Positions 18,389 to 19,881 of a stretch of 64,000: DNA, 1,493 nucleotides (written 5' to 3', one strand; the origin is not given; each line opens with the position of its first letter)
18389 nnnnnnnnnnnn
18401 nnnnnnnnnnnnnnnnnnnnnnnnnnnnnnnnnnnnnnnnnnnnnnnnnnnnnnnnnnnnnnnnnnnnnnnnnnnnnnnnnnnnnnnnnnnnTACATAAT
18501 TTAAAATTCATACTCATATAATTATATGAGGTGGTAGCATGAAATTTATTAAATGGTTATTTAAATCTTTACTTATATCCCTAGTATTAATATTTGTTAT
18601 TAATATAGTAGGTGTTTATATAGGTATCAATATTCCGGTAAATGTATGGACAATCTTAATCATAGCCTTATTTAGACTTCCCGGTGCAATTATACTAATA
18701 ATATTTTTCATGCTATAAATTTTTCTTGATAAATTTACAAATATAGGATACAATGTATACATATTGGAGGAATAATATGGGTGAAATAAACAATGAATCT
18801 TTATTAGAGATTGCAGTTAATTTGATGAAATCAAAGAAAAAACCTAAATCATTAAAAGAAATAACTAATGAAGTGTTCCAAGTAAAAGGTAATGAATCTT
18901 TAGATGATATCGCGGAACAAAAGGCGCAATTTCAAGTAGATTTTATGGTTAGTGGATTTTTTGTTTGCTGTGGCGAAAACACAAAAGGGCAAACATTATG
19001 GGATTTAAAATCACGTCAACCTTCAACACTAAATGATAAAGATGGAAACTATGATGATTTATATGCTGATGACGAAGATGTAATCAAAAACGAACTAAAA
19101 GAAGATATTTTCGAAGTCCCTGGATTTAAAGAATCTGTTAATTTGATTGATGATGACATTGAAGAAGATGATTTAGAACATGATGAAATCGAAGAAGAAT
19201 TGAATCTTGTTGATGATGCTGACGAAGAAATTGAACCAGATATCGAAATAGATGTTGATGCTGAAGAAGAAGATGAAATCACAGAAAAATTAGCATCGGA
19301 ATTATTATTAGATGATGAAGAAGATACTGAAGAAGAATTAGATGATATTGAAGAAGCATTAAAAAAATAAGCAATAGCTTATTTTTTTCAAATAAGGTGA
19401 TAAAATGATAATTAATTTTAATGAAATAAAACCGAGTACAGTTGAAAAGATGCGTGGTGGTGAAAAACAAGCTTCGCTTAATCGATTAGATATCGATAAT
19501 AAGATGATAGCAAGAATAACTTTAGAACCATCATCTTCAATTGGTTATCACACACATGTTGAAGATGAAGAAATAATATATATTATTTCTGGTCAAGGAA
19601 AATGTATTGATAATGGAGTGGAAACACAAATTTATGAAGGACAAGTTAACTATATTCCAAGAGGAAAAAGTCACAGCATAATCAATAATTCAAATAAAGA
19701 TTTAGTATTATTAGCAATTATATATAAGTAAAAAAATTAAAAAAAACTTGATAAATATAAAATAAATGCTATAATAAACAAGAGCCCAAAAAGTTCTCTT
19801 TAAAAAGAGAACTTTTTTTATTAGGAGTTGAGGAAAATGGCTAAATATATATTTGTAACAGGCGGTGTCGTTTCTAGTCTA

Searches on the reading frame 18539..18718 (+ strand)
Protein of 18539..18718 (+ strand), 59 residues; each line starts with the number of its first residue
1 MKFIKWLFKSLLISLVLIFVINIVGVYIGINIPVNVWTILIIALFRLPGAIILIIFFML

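Call 61: search_protein_families(library=pfam, proteins=[window:18539-18718:+])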
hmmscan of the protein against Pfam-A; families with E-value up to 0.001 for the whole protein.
window:18539-18718:+ (59 aa): 1 family
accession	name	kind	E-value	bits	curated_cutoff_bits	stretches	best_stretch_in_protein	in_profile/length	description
PF07441.16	BofA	-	1.1e-11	45.2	26.1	1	1-57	17-73/75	SigmaK-factor processing regulatory protein BofA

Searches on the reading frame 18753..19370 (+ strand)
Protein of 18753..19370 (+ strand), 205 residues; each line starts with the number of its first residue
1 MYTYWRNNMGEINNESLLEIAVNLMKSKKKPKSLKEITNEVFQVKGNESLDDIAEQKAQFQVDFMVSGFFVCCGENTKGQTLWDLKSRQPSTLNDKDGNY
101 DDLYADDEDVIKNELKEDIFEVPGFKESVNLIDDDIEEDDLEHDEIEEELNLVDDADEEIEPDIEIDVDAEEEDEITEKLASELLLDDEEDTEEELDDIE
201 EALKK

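Call 3: search_protein_families(library=pfam, proteins=[window:18753-19370:+])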
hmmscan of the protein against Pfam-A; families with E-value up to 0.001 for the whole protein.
window:18753-19370:+ (205 aa): 0 families

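Call 4: search_protein_families(library=ncbifam, proteins=[window:18753-19370:+])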
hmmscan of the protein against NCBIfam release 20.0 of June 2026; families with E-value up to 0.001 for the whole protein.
window:18753-19370:+ (205 aa): 1 family
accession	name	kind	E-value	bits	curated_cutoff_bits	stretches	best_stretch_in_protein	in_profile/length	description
TIGR04567.1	RNAP_delt_lowGC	equivalog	4.8e-12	45.9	42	1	14-96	2-78/83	DNA-directed RNA polymerase subunit delta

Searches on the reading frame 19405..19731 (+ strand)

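Call 3: search_protein_families(library=pfam, proteins=[window:19405-19731:+])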
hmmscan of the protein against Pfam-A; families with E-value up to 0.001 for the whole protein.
window:19405-19731:+ (108 aa): 4 families
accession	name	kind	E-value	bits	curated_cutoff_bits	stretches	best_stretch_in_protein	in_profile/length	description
PF07883.17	Cupin_2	-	1.9e-14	53.6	27.2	1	37-105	2-69/70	Cupin domain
PF00190.28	Cupin_1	-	4.5e-10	39.7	22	1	34-104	34-111/151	Cupin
PF02311.25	AraC_binding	-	0.00012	22.3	21.1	1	42-103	12-72/135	AraC-like ligand binding domain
PF01050.24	MannoseP_isomer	-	0.00021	21.9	23.6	1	34-103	29-98/116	Mannose-6-phosphate isomerase C-terminal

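Call 4: search_protein_families(library=ncbifam, proteins=[window:19405-19731:+])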
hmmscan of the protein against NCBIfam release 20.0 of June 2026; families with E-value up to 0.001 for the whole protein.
window:19405-19731:+ (108 aa): 3 families
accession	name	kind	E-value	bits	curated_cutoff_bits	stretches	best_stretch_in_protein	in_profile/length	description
TIGR03404.1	bicupin_oxalic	subfamily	3.4e-06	26.4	254.2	1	14-106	224-323/367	bicupin, oxalate decarboxylase family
TIGR01479.1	GMP_PMI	equivalog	0.00023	20.1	372.95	1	34-103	376-445/467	mannose-1-phosphate guanylyltransferase/mannose-6-phosphate isomerase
NF049940.1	MandnitrLy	equivalog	0.00035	20.4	140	1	30-105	32-107/130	(R)-mandelonitrile lyase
